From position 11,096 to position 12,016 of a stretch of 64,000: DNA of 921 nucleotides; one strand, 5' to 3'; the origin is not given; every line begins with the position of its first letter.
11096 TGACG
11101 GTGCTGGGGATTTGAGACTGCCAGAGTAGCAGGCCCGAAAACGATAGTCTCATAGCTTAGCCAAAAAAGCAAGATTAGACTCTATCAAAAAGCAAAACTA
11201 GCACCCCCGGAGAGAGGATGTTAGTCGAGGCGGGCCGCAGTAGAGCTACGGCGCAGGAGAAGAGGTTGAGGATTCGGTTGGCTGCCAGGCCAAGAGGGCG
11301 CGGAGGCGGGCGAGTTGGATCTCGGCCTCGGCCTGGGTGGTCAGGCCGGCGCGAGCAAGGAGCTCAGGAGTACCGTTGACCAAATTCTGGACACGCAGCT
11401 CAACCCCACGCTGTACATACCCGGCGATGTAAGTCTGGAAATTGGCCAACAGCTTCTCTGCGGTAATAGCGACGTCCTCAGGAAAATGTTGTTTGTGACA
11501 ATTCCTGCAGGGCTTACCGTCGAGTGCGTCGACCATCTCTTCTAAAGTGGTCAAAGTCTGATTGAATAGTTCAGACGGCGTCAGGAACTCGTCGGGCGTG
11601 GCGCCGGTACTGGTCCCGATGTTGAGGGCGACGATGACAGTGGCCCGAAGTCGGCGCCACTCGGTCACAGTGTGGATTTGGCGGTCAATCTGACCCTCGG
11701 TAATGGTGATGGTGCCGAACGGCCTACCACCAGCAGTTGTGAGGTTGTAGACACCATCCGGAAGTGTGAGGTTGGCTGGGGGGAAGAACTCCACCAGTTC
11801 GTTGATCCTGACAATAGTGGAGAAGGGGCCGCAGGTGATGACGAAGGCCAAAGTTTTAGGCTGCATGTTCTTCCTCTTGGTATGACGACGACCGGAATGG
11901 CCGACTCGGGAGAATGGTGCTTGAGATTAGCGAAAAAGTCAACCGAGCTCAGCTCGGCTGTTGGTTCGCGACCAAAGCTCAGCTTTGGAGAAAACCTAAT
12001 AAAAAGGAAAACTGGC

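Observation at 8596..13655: GC-rich array of seven tandem paralogs, each with its own promoter motif, inserted between ftsA and ftsZ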

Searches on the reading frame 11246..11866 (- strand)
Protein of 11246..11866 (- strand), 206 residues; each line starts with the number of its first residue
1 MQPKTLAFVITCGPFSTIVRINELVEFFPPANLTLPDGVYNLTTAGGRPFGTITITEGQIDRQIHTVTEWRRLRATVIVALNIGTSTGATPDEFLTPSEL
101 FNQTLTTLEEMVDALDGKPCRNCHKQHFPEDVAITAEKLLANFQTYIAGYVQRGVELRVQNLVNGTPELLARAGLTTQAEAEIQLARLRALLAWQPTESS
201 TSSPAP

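Call 5: search_protein_families(library=pfam, proteins=[window:11246-11866:-], max_evalue=1)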
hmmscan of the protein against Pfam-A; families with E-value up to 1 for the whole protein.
window:11246-11866:- (206 aa): 0 families

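Call 6: search_protein_families(library=phrogs, proteins=[window:11246-11866:-], max_evalue=1)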
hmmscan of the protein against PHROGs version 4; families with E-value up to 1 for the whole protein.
window:11246-11866:- (206 aa): 0 families

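Call 8: find_homologous_proteins(query=window:11246-11866:-, max_evalue=0.001)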
Query window:11246-11866:- (206 aa): 1 proteins with E <= 0.001 among 1389 candidates.
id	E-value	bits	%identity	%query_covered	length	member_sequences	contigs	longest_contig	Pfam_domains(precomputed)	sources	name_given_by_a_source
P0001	9.7e-132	455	100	100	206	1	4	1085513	-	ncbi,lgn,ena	-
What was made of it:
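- Tried and rejected: A word-indexed homology search with paralogue 3 returned only the query itself (call 8).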

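Call 9: search_protein_families(library=ncbifam, proteins=[window:11246-11866:-], max_evalue=1)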
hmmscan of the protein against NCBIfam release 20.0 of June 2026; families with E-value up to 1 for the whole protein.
window:11246-11866:- (206 aa): 1 family
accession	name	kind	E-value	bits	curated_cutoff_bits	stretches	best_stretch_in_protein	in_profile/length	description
NF040886.1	cyt_C_like_Sec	equivalog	0.031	12.9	250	1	102-128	30-56/423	multiheme c-type cytochrome (seleno)protein ExtKL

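Call 10: search_protein_families(library=padloc, proteins=[window:11246-11866:-], max_evalue=1)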
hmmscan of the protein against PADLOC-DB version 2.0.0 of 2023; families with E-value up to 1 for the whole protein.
window:11246-11866:- (206 aa): 0 families

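Call 11: find_encoding_contigs(protein=P0001, flank=10000, max_places=6)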
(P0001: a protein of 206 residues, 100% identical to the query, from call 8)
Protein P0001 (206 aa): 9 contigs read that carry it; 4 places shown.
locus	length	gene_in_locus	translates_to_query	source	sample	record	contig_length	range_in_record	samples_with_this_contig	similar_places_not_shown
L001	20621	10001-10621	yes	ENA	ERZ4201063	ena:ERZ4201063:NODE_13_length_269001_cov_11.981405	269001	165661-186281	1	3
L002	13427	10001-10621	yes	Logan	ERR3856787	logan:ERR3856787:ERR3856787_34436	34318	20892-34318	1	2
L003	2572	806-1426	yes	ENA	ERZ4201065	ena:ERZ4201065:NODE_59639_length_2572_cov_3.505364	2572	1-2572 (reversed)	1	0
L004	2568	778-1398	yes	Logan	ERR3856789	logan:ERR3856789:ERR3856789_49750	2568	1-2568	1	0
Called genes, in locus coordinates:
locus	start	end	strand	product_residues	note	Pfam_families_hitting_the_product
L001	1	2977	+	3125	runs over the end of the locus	PF18895:T4SS_pilin (faint), PF13948:DUF4215 (faint), PF13205:Big_5 (weak), PF00092:VWA (weak), PF13519:VWA_2 (weak)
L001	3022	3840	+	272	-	-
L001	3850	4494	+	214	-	PF18884:TSP3_bac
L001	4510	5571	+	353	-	-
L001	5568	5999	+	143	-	PF02130:YbeY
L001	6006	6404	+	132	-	PF01219:DAGK_prokar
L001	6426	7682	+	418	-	PF02491:SHS2_FTSA, PF11104:PilM_2 (weak), PF06277:EutA (weak), PF06723:MreB_Mbl, PF14450:FtsA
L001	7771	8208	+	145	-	PF00293:NUDIX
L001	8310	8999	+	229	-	-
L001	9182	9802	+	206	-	-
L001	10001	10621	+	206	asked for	-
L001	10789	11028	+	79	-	-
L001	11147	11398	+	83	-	-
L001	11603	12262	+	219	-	-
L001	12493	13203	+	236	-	-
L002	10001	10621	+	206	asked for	-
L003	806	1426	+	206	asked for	-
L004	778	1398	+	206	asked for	-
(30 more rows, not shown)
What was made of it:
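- Checked: Metagenome gene calls give 79 and 83 aa (call 11).
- Giant surface proteins lie about 5 kb upstream in conserved synteny (call 11).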

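Call 22: find_homologous_proteins(query=A3, max_evalue=0.001)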
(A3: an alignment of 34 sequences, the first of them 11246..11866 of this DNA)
Query A3 (34 sequences) (206 aa, profile of the alignment): 4 proteins with E <= 0.001 among 8000 candidates.
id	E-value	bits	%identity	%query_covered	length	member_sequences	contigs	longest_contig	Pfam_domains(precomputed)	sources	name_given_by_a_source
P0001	5.1e-50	188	100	100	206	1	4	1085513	-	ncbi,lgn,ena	-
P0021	5.8e-35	139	22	42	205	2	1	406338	-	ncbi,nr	ncbi:hypothetical protein KBC55_01680 [Patescibacteria group bacterium]|nr:hypothetical protein [Pat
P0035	6.8e-30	123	-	-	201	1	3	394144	-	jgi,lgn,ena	-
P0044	3.4e-18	85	24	38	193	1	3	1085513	-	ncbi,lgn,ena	-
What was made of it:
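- Tried and rejected: Repeating it with the family alignment returned four proteins, because candidates are capped by shared words (call 22).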

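Call 25: find_encoding_contigs(protein=P0044, flank=10000, max_places=2)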
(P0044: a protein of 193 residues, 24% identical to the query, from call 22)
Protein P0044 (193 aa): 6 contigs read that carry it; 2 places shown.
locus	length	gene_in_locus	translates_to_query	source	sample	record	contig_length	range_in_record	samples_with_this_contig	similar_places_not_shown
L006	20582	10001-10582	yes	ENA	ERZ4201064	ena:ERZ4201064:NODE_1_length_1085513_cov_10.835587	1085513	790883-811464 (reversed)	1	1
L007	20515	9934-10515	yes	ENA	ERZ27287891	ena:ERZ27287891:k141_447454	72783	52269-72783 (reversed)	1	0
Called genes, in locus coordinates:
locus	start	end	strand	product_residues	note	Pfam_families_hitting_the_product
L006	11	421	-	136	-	-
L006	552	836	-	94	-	-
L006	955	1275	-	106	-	-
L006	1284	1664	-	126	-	-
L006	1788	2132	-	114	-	-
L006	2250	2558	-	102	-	-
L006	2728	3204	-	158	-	-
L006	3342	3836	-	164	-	-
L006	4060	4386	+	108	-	-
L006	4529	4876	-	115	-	-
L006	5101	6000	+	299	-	PF25967:RND-MFP_C (weak)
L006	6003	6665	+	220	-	PF00005:ABC_tran, PF02463:SMC_N (faint), PF13304:AAA_21 (faint)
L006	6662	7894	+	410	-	PF12704:MacB_PCD, PF02687:FtsX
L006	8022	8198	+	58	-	-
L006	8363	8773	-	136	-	-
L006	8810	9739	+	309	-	-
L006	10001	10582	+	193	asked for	-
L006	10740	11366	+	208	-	-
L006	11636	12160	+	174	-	PF00466:Ribosomal_L10, PF27436:RL10_C (weak)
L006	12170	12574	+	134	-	PF16320:Ribosomal_L12_N, PF00542:Ribosomal_L12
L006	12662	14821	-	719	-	-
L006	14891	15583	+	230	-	-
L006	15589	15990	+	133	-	PF00814:TsaD (weak)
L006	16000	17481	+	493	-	PF13632:Glyco_trans_2_3 (weak)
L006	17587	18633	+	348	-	PF00535:Glycos_transf_2, PF13641:Glyco_tranf_2_3, PF13632:Glyco_trans_2_3 (weak)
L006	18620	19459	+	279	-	PF00535:Glycos_transf_2, PF13641:Glyco_tranf_2_3, PF13632:Glyco_trans_2_3 (weak)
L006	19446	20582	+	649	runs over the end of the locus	PF13196:DUF4012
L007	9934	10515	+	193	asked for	-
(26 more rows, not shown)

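Call 31: search_solved_structures(query=A3, max_evalue=10)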
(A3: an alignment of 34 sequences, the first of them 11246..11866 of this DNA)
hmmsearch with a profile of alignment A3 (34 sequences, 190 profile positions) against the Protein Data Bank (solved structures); distinct sequences matched with E-value up to 10: 10.
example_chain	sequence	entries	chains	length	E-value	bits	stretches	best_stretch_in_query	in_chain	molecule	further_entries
5trv_A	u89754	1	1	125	0.15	15.5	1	115-172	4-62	denovo NTF2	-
5tph_A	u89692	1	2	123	0.2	15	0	116-171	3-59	de novo NTF2 homodimer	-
5jsb_B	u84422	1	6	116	0.62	13.4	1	117-172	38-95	Mcl-1 inhibitor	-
8gat_A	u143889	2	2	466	0.81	13.1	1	89-143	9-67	Vasodilator-stimulated phosphoprotein, Neuraminidase chimera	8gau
8yvl_A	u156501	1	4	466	0.86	13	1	89-143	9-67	Vasodilator-stimulated phosphoprotein,Neuraminidase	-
5u35_A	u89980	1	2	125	0.94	12.8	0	115-171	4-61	De novo NTF2 with large cavity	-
6jrq_A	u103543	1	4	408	1.1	12.6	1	130-174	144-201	Adenylosuccinate synthetase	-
9v39_A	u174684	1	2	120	1.3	12.3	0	135-169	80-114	De novo designed serotonin binder SROb2_30, chain A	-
3tqo_A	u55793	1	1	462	1.4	12.3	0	125-166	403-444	Cysteinyl-tRNA synthetase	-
6msp_A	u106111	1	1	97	4.7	10.6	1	101-169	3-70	De novo Designed Protein Foldit3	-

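Call 36: predict_structure(alignment_id=A3)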
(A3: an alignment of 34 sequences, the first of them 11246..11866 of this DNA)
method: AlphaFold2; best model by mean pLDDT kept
length: 206 residues; sequences in the alignment: 34
mean_pLDDT: 94.4   pTM: 0.87
mean pLDDT of the five models: 94.4, 93.8, 93.5, 93.3, 89.3
residues with pLDDT >= 90: 186; 70-90: 15; 50-70: 5; < 50: 0
segments of 3 or more residues with pLDDT < 50: none
pLDDT, mean of each block of 10 residues (from residue 1): 92 97 95 94 96 94 82 96 95 97 97 96 95 95 98 98 96 97 98 91 71
secondary structure, 60 per line:
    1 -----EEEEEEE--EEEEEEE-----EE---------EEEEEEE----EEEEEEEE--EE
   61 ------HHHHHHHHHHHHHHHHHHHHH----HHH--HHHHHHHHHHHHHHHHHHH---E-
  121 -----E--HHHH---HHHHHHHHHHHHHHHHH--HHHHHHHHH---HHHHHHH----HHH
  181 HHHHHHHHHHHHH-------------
elements in order: E6-12 E15-21 E38-44 E49-56 H67-87 H97-115 H129-132 H136-152 H155-163 H167-173 H178-193
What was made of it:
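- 11246..11866 (-): Paralogue 3, 206 aa, full length; the protein modelled with AlphaFold2. Model pLDDT 94.4, pTM 0.87 (call 36).
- The AlphaFold2 model has pLDDT 94.4 and pTM 0.87 (call 36).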

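Call 49: fold_search(model_id=the predicted structure, library=viral)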
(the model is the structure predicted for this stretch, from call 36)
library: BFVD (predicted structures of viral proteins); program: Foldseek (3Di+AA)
matches with E <= 10: 402; with E <= 0.001: 0
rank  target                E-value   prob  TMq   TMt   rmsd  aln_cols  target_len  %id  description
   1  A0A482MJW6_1          2.0e-02  0.35  0.18  0.08  15.1       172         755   10  Uncharacterized protein [Nodularia phage vB_NspS-kac68v162]
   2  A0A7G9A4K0            1.1e-01  0.11  0.14  0.16  16.4       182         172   13  Uncharacterized protein [Bacteriophage sp.]
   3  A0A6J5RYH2            1.1e-01  0.10  0.15  0.09  30.4       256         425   12  Uncharacterized protein [uncultured Caudovirales phage]
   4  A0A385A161            1.5e-01  0.09  0.17  0.14  18.1       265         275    8  (no name in the UniProt tables at hand)
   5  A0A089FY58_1          2.5e-01  0.07  0.16  0.04  18.6       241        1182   10  Genome polyprotein [Salivirus FHB]
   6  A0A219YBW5            2.7e-01  0.11  0.18  0.16  15.1       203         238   13  (no name in the UniProt tables at hand)
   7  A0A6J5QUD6            2.7e-01  0.04  0.13  0.08  25.7       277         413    8  Uncharacterized protein [uncultured Caudovirales phage]
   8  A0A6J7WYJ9            2.8e-01  0.06  0.12  0.06  24.4       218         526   16  Uncharacterized protein [uncultured Caudovirales phage]
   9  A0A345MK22            3.2e-01  0.10  0.14  0.13  16.0       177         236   12  Uncharacterized protein [Bacillus phage BSP38]
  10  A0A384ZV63            3.8e-01  0.63  0.19  0.07   4.4        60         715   10  (no name in the UniProt tables at hand)
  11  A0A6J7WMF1            4.3e-01  0.08  0.17  0.13  17.0       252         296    9  Uncharacterized protein [uncultured Caudovirales phage]
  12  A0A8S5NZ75            7.2e-01  0.14  0.17  0.28   6.4        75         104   15  Ig-like domain-containing protein [Siphoviridae sp. ctTBR23]
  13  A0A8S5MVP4            7.2e-01  0.08  0.15  0.11  14.4       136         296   11  Tail fiber protein [Myoviridae sp. ctxZR60]
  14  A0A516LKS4            7.2e-01  0.05  0.14  0.11  14.3       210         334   12  (no name in the UniProt tables at hand)
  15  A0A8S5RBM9            7.6e-01  0.03  0.11  0.14  19.2       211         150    9  Uncharacterized protein [virus sp. ct9pU4]
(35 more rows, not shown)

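Call 50: fold_search(model_id=the predicted structure, library=pdb)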
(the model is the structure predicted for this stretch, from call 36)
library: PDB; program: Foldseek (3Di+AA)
matches with E <= 10: 196; with E <= 0.001: 0
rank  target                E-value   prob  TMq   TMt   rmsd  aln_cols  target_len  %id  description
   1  4i96                  1.4e-01  0.14  0.20  0.17  20.1       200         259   13  Crystal structure of the N-terminal two domains of the skeletal muscle ryanodine receptor (rabbit RyR1) residues 217-536 (released 2013-02-20)
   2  4l4i                  1.4e-01  0.20  0.25  0.13  19.7       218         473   16  Crystal structure of mouse Ryanodine Receptor isoform 2 (RyR2) 1-547 disease mutant R420Q (released 2013-07-24)
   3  3mfe_I                3.2e-01  0.08  0.13  0.12  16.2       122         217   14  Crystal Structure of Mycobacterium Tuberculosis Proteasome open-gate mutant with H0 movement (released 2010-06-23)
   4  9d3i_J                5.8e-01  0.11  0.14  0.15  14.2       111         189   11  Proteasome core particle assembly intermediate 5-alpha/4-beta/Ump1 purified from Saccharomyces cerevisiae. (released 2025-08-20)
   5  3mfe_A                6.1e-01  0.08  0.13  0.13  15.9       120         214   15  Crystal Structure of Mycobacterium Tuberculosis Proteasome open-gate mutant with H0 movement (released 2010-06-23)
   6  4i7i                  6.9e-01  0.08  0.20  0.11  21.1       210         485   14  Crystal structure of rabbit ryanodine receptor 1 (residues 1-536) disease mutant L14R (released 2013-02-20)
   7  3mi0_1                6.9e-01  0.06  0.13  0.12  16.3       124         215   13  Crystal Structure of Mycobacterium Tuberculosis Proteasome at 2.2 A (released 2010-06-23)
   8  3mi0_I                6.9e-01  0.06  0.13  0.12  16.2       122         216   14  Crystal Structure of Mycobacterium Tuberculosis Proteasome at 2.2 A (released 2010-06-23)
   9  6bgo_O                7.3e-01  0.06  0.13  0.13  16.4       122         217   13  Singly PafE-capped 20S CP in Mycobacterium tuberculosis (released 2018-02-14)
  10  6bgo_A                7.3e-01  0.06  0.13  0.13  16.4       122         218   13  Singly PafE-capped 20S CP in Mycobacterium tuberculosis (released 2018-02-14)
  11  6bgo_J                7.3e-01  0.06  0.13  0.13  16.4       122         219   13  Singly PafE-capped 20S CP in Mycobacterium tuberculosis (released 2018-02-14)
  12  6wnk_U                7.7e-01  0.06  0.13  0.13  16.4       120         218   14  Macrocyclic peptides TDI5575 that selectively inhibit the Mycobacterium tuberculosis proteasome (released 2021-04-28)
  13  5tho_S                7.7e-01  0.06  0.14  0.13  16.4       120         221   14  Crystal Structure of Mycobacterium Tuberculosis Proteasome in complex with N,C-capped Dipeptide Inhibitor PKS2205 (released 2017-01-11)
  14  2fhg_1                8.2e-01  0.08  0.14  0.13  14.0       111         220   14  Crystal Structure of Mycobacterial Tuberculosis Proteasome (released 2006-02-28)
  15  5trs_A                8.2e-01  0.07  0.13  0.13  14.4       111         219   14  Structure of Mycobacterium tuberculosis proteasome in complex with N,C-capped dipeptide PKS2144 (released 2017-01-11)
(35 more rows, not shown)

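Call 71: search_protein_families(library=pfam, alignment_id=A3, max_evalue=1)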
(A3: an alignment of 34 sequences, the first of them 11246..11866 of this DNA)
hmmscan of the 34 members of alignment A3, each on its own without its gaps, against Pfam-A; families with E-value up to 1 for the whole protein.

A. member 1, window:11246-11866:- (206 aa): 0 families

B. families by the number of members that match (of 34 scanned): 21 families
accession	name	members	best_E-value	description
PF14485.11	DUF4431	1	0.022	Domain of unknown function (DUF4431)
PF19167.5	DUF5849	1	0.023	Family of unknown function (DUF5849)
PF22336.2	RhiE-like_linker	1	0.035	RhiE-like, KS-MAT linker domain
PF25109.1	HAD_PNKP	1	0.042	Polynucleotide kinase PNKP phosphatase domain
PF03544.19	TonB_C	1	0.071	Gram-negative bacterial TonB protein C-terminal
PF22578.2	GGR_cat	1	0.078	Geranylgeranyl reductase catalytic domain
PF11781.13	Zn_ribbon_RRN7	1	0.081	Zinc-finger of RNA-polymerase I-specific TFIIB, Rrn7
PF22373.2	MG491_central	1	0.086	Organelle protein MG491, central domain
PF09118.17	GO-like_E_set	1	0.11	Galactose oxidase-like, Early set domain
PF04011.17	LemA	1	0.11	LemA family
PF22109.2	Zn_ribbon_tTFIIB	1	0.13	Transcription factor IIB, zinc ribbon, Trypanosome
PF23868.1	Mmc1_C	1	0.13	Mmc1 C-terminal domain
PF11734.13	TilS_C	1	0.14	TilS substrate C-terminal domain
PF24441.1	DUF7560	1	0.18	Family of unknown function (DUF7560)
PF17140.10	DUF5113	1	0.19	Domain of unknown function (DUF5113)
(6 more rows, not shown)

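Call 87: search_dna_similar(query=window:11246-11866:-, collection=phages, mode=protein, max_evalue=0.01, max_rows=10)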
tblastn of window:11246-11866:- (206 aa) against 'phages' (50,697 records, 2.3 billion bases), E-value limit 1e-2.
No match.

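Call 90: find_related_loci(query=A7, collection=viral_contigs, flank=8000)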
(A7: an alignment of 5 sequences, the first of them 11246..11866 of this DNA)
Query A7 (206 aa) in viral_contigs; peptide patterns used: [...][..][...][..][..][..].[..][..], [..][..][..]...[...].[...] (x = any residue, [..] = any of these).
23 stretches matched a pattern, but none encodes a relative of the query by tblastn (E <= 1e-3).
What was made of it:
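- Closest known: Phage 'morons': autonomous promoter-gene-terminator units inserted between two genes. Different: They have no relatives in phage collections (calls 87, 90).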

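Call 97: search_protein_families(library=pfam, proteins=[L006:8810-9736:+], max_evalue=0.01)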
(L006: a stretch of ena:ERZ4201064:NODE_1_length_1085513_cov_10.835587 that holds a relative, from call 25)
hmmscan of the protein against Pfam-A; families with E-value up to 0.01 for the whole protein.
L006:8810-9736:+ (309 aa): 0 families
